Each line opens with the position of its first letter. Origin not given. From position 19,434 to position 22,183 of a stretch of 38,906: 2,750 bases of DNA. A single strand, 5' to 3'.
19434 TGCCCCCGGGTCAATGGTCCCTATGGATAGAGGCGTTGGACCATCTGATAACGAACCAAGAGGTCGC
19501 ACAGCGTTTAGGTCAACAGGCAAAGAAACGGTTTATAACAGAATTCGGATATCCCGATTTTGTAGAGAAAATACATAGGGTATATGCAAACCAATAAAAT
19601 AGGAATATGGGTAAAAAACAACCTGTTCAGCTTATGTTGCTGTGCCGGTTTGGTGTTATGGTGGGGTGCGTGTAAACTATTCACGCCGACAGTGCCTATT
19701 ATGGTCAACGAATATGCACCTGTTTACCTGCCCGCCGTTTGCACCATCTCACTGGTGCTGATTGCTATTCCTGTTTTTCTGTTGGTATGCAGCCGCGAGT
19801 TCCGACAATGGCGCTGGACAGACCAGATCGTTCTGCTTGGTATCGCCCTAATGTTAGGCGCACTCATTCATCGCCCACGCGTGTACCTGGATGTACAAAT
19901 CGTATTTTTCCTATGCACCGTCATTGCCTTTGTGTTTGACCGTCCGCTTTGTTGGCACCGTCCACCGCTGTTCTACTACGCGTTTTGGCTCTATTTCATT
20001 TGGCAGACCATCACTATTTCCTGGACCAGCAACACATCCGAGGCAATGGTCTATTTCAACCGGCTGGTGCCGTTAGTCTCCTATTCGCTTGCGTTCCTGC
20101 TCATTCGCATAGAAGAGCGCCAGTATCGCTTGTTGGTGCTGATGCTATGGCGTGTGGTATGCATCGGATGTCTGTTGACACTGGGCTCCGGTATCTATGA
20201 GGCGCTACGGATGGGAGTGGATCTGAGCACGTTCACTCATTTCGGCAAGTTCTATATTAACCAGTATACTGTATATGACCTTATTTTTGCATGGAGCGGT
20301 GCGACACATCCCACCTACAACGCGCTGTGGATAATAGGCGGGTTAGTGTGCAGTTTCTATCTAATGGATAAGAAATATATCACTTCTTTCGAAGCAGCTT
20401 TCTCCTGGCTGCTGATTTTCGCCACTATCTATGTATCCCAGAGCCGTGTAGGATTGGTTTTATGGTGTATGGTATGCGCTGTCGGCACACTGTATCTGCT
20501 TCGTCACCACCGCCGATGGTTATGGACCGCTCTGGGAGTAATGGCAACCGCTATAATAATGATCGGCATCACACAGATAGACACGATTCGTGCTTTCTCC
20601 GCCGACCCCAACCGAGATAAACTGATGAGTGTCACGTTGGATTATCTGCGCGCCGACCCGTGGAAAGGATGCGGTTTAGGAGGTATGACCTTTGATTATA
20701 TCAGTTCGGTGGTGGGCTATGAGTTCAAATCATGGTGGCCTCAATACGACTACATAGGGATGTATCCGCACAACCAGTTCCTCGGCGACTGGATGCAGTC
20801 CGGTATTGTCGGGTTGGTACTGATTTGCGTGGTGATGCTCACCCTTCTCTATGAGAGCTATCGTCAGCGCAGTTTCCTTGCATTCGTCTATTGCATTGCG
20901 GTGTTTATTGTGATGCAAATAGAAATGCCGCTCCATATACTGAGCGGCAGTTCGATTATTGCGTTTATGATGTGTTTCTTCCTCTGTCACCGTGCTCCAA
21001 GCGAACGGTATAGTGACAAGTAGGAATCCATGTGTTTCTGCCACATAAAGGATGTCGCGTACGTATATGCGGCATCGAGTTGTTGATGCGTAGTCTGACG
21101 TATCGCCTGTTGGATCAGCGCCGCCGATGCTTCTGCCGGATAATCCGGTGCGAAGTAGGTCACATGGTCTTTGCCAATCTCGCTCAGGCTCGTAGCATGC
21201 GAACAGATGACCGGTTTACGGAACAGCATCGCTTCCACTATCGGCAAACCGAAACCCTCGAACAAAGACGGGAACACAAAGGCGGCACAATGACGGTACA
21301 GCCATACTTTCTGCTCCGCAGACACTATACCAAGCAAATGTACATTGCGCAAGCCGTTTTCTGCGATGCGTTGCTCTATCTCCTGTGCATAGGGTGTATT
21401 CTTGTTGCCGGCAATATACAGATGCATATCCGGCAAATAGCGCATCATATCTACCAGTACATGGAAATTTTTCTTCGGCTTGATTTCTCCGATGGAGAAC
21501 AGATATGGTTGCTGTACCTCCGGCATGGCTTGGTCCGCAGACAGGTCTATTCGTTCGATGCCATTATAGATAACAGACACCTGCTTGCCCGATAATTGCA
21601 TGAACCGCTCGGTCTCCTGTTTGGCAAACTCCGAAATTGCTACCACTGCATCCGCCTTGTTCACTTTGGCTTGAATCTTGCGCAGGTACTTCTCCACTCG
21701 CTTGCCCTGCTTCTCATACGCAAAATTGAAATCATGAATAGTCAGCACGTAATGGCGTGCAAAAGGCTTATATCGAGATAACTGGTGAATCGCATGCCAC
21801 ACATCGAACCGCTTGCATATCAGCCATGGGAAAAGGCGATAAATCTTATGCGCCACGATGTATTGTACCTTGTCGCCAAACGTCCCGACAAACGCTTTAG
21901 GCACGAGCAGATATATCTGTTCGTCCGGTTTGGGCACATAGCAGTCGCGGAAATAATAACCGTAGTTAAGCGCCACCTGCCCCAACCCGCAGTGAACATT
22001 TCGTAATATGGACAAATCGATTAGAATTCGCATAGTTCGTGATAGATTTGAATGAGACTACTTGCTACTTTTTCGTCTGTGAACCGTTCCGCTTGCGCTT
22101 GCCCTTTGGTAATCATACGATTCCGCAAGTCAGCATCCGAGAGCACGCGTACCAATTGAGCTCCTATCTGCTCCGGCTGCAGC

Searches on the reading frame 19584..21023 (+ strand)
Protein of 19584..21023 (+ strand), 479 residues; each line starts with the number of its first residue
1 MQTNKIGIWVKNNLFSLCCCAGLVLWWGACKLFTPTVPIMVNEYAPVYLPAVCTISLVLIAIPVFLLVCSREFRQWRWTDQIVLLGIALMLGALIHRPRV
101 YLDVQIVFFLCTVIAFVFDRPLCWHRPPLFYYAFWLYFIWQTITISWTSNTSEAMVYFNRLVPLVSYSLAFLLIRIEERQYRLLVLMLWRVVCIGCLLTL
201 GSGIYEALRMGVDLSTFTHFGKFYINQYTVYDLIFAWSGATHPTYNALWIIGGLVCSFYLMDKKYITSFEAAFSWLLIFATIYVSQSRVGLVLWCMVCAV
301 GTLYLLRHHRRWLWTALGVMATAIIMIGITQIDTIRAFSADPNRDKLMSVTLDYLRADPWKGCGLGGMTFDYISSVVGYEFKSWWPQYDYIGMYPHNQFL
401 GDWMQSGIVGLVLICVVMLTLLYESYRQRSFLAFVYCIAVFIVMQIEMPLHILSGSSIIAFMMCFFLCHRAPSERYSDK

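Call 91: search_protein_families(library=pfam, proteins=[window:19584-21023:+], max_evalue=0.001)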
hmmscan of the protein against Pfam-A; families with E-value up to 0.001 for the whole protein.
window:19584-21023:+ (479 aa): 1 family
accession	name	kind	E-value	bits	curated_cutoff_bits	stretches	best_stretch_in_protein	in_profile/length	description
PF04932.20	Wzy_C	-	4.8e-10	39.9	31.7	1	276-414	4-148/149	O-Antigen ligase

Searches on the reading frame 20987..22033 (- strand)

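Call 91: search_protein_families(library=pfam, proteins=[window:20987-22033:-], max_evalue=0.001)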
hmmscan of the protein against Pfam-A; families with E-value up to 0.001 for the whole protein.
window:20987-22033:- (348 aa): 5 families
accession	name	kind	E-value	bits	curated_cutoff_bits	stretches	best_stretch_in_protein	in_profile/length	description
PF00534.26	Glycos_transf_1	-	4.6e-26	91.8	26.4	1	174-314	14-159/172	Glycosyl transferases group 1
PF13692.12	Glyco_trans_1_4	-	1.3e-20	74.6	27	1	176-308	2-137/142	Glycosyl transferases group 1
PF13439.12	Glyco_transf_4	-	4.7e-11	43.5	28.5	1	52-160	49-167/170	Glycosyltransferase Family 4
PF20706.3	GT4-conflict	-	9.7e-09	35.1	26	1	108-288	128-321/385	Family 4 Glycosyltransferase in conflict systems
PF13579.12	Glyco_trans_4_4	-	0.00098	19.9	29.7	0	74-158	70-158/158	Glycosyl transferase 4-like domain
